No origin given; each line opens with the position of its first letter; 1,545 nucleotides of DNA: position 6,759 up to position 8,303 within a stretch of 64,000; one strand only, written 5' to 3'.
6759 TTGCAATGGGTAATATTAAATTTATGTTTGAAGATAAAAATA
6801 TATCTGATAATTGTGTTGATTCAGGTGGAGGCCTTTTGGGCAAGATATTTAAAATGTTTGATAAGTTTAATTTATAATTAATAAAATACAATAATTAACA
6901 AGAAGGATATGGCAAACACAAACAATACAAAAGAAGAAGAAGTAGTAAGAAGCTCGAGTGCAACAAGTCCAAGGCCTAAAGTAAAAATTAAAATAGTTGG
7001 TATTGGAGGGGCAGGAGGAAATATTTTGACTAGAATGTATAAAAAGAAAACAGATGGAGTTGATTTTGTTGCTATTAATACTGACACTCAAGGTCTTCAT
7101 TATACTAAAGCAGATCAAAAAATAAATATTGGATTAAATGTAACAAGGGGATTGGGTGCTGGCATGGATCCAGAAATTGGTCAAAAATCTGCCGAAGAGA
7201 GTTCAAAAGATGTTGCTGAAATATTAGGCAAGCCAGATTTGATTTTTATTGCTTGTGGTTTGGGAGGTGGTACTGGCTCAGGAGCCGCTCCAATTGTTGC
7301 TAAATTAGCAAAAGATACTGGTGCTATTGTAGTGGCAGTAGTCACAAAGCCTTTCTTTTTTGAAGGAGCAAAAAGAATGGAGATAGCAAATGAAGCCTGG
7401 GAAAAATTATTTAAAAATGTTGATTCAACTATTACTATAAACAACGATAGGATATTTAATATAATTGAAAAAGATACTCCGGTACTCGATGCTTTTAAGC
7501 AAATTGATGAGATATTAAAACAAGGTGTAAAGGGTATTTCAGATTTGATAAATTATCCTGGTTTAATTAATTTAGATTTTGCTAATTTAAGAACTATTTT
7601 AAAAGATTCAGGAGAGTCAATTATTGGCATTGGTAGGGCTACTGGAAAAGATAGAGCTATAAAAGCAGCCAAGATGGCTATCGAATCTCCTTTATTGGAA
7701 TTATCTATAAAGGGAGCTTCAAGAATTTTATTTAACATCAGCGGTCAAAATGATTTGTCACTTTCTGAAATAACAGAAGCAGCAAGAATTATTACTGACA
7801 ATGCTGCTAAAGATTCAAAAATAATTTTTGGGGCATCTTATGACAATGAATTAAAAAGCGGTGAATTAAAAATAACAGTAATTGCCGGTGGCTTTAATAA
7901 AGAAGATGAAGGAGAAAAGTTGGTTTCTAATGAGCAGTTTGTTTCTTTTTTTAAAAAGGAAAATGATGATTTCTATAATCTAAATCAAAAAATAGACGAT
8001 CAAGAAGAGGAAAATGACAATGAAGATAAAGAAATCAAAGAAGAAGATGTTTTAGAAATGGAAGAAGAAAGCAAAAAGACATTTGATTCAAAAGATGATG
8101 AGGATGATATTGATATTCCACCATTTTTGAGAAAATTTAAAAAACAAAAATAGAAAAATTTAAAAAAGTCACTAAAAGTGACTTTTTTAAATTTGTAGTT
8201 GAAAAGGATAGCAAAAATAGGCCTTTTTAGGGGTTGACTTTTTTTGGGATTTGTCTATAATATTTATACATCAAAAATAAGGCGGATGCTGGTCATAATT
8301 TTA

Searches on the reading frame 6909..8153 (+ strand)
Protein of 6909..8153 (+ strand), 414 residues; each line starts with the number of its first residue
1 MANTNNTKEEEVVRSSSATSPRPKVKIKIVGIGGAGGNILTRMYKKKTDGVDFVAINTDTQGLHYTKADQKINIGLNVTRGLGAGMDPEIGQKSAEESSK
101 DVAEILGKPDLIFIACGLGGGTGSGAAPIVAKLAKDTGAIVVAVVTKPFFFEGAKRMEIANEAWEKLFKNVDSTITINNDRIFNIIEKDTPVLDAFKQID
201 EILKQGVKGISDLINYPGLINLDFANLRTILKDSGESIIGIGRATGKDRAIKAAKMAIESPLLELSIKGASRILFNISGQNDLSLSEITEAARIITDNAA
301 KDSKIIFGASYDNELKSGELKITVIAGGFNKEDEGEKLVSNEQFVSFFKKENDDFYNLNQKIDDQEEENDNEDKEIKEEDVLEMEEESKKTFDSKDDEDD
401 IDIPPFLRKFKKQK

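Call 35: find_encoding_contigs(protein=window:6909-8153:+, flank=2000, max_places=3)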
Protein window:6909-8153:+ (414 aa): no gene with exactly this product is on record in the collection.

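Call 98: list_cluster_members(proteins=[window:6909-8150:+, window:871-1293:+, window:60061-60516:+, window:10554-11249:+, window:39639-40322:+, window:28273-29271:+, window:62755-63600:+, window:36799-37395:+])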
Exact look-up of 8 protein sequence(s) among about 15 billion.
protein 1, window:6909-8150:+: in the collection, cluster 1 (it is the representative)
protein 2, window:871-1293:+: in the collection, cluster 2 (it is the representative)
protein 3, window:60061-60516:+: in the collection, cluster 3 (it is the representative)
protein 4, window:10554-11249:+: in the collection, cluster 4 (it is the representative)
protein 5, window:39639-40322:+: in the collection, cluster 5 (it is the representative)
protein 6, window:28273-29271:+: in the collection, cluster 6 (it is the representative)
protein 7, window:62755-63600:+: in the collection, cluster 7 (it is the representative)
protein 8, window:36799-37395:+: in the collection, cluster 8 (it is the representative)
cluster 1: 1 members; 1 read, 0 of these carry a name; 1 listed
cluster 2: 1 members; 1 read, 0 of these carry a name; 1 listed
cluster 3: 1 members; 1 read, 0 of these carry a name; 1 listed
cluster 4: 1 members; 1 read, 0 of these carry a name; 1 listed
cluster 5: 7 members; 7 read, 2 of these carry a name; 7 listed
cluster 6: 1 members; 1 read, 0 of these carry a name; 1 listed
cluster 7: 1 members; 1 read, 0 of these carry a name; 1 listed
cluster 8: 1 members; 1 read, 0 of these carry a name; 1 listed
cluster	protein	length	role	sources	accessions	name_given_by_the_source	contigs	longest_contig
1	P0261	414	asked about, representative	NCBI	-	-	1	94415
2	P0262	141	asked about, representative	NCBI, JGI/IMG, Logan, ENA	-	-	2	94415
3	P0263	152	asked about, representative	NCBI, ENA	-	-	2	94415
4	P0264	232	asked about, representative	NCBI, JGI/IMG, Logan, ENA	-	-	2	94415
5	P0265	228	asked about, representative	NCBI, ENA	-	-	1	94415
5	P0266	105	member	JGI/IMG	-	cell division transport system ATP-binding protein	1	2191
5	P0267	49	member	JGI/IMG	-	cell division transport system ATP-binding protein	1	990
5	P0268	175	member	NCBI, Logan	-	-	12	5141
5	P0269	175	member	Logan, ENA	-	-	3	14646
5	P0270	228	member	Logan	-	-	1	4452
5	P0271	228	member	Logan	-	-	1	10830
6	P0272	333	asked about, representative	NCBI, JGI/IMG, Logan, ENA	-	-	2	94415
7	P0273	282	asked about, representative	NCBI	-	-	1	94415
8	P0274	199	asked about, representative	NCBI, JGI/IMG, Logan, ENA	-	-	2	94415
